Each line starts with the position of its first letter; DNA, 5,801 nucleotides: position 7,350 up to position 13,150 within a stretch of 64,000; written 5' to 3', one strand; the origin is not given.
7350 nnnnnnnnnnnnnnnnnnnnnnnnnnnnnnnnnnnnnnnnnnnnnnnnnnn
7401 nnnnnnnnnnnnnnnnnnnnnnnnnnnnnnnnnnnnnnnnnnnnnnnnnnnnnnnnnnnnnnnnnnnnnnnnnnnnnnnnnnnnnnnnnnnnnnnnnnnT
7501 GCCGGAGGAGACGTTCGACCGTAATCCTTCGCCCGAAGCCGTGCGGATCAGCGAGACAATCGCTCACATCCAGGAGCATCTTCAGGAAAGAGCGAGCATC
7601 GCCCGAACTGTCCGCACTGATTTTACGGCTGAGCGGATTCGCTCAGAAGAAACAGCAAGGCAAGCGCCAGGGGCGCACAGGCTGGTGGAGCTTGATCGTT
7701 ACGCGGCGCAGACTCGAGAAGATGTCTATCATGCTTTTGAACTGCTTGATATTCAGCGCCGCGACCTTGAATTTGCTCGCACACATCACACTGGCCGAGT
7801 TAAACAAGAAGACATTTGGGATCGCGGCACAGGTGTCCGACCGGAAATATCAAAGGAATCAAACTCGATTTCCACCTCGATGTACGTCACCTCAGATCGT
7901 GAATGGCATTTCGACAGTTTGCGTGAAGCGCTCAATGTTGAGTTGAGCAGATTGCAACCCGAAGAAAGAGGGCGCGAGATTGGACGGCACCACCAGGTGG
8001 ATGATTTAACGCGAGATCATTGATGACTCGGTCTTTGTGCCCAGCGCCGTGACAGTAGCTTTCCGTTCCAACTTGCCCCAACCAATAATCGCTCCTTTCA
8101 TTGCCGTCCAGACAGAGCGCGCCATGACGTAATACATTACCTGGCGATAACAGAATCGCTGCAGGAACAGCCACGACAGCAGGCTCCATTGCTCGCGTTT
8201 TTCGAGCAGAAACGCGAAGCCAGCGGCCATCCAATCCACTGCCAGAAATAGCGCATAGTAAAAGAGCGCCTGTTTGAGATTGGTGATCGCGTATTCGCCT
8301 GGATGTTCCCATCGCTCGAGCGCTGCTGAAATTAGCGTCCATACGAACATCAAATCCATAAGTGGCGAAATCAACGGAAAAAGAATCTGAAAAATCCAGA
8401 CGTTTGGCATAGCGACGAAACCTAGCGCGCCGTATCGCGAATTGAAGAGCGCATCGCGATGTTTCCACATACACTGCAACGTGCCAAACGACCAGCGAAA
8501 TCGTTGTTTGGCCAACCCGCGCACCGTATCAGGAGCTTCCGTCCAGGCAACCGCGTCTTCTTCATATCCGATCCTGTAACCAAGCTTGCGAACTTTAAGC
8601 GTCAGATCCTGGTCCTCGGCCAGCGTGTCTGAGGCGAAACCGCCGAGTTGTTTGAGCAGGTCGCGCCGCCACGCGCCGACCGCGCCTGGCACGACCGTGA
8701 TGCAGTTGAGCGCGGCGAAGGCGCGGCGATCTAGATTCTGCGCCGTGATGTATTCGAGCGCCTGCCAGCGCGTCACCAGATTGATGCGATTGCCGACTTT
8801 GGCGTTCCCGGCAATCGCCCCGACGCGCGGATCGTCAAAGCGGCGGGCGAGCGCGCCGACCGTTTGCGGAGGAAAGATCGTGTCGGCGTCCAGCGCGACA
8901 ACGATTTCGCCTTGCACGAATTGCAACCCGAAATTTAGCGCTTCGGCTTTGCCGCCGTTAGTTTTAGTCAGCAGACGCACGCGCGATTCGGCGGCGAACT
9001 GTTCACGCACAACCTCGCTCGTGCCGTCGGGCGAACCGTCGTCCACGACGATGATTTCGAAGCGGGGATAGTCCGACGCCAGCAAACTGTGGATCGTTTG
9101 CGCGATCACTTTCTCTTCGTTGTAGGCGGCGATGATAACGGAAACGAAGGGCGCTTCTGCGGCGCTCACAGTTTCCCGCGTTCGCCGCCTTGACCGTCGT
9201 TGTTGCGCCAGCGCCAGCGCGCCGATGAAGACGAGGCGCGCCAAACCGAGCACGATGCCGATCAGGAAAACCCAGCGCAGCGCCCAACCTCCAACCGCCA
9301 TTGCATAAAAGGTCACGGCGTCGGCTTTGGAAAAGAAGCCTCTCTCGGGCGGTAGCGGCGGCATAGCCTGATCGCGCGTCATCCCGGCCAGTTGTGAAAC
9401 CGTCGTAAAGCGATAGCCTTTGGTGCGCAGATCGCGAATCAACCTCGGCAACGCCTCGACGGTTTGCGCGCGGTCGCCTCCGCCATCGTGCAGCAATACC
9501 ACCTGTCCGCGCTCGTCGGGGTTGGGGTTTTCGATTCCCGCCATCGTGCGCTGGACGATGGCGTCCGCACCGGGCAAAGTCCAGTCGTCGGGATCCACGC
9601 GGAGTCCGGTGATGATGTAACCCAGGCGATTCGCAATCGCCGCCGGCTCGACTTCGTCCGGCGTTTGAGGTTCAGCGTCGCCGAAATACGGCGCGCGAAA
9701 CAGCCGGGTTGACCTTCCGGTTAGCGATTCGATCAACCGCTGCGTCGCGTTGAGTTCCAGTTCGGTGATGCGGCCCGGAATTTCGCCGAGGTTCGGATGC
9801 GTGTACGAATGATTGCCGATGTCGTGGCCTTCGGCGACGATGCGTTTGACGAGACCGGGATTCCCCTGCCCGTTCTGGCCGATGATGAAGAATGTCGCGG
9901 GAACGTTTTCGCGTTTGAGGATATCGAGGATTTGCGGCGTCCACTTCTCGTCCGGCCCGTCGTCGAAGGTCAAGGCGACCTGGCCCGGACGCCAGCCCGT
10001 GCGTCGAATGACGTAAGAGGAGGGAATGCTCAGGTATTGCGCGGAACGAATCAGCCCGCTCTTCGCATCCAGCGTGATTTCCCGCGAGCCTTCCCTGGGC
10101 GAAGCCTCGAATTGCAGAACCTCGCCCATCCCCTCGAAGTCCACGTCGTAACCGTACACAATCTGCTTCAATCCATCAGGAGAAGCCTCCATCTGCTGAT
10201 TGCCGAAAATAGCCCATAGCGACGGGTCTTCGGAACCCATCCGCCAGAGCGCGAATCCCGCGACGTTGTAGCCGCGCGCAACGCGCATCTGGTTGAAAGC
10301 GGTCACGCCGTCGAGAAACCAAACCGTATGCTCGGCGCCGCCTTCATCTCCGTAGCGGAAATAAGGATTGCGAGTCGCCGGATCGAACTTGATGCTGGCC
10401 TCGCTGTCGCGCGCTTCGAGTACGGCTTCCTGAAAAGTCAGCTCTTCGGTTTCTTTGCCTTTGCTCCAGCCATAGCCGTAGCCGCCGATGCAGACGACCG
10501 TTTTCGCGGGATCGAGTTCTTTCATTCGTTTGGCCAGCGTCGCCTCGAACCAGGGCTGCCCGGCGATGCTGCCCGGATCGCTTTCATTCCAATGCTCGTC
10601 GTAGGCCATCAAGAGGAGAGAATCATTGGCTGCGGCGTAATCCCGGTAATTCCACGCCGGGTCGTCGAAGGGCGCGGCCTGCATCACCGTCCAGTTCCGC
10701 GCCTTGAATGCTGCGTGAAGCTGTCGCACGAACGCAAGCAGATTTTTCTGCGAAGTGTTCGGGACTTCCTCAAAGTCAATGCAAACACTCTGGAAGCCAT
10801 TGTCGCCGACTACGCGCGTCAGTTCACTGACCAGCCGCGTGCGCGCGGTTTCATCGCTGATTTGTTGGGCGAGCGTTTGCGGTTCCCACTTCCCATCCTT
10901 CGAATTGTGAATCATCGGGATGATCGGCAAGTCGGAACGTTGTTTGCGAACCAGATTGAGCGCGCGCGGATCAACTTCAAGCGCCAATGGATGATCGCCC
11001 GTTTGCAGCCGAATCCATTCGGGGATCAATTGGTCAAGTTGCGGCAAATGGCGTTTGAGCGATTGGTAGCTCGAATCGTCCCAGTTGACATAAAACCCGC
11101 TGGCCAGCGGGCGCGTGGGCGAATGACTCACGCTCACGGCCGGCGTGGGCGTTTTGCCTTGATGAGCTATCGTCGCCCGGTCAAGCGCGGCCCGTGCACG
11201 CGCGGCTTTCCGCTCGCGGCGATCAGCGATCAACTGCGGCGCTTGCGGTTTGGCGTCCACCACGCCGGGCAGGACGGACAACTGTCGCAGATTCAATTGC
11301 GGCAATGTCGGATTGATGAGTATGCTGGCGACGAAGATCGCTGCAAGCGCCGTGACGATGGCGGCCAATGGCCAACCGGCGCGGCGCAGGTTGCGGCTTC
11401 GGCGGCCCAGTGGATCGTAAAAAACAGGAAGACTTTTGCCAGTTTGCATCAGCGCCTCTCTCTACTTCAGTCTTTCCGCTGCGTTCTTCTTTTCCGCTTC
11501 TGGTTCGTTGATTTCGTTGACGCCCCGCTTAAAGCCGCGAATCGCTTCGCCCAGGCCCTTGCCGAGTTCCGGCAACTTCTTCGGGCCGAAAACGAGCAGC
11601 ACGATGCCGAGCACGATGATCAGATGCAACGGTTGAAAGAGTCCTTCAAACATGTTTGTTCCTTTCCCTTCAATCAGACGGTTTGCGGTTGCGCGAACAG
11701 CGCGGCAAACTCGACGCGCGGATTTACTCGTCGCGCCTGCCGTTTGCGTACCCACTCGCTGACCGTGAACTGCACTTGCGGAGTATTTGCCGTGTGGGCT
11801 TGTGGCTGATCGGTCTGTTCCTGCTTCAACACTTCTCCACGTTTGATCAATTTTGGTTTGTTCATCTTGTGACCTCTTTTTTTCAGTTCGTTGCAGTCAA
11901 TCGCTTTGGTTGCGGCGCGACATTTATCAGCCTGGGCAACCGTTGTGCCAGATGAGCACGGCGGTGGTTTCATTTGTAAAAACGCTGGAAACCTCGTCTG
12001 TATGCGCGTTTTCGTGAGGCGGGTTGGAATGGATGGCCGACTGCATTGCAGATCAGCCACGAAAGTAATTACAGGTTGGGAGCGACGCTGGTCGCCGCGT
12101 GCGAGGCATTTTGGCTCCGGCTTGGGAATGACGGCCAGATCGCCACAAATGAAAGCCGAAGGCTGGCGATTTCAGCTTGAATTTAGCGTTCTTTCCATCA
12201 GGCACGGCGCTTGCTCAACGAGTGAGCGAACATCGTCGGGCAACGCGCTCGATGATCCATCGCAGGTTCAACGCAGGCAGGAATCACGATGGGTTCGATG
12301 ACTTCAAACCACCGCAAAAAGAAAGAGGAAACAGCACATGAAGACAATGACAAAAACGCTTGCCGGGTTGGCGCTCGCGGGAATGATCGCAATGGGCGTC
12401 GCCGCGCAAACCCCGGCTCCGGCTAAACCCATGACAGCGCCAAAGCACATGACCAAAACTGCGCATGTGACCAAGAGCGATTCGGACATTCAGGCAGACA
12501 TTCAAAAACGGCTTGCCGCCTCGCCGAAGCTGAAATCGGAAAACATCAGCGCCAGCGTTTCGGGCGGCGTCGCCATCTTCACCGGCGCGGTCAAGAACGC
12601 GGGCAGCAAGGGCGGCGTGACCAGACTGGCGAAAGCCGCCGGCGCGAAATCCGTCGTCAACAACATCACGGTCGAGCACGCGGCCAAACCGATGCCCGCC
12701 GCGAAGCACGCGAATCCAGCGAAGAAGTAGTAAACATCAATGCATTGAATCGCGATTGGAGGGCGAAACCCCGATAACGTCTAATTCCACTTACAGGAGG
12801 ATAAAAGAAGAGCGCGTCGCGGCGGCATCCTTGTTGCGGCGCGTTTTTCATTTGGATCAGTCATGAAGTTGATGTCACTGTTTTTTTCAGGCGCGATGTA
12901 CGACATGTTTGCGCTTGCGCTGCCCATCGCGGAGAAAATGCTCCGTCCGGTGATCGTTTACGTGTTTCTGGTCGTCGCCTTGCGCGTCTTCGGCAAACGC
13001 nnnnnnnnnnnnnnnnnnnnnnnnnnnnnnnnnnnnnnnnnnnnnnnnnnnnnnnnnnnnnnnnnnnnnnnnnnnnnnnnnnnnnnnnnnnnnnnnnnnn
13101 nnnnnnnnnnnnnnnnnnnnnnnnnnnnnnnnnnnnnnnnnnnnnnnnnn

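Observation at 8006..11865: Operon of a 63-aa basic protein, tatA and an 1147-aa GH18-like/CE4/GT2 fusion (all-in-one PNAG-type synthase-deacetylase-hydrolase)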

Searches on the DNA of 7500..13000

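Call 18: search_rna_families(source=window, start=7500, end=13000, threshold=evalue, max_evalue=1)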
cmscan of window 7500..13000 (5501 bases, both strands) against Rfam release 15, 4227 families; matches with E-value up to 1: 1.
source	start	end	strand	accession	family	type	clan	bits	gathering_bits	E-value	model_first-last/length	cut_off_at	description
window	12808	12855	+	RF00489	ctRNA_p42d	Gene; antisense;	-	20.6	50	0.75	1-46/46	no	ctRNA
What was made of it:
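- Tried and rejected: No riboswitch, including c-di-GMP, lies upstream (call 18).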
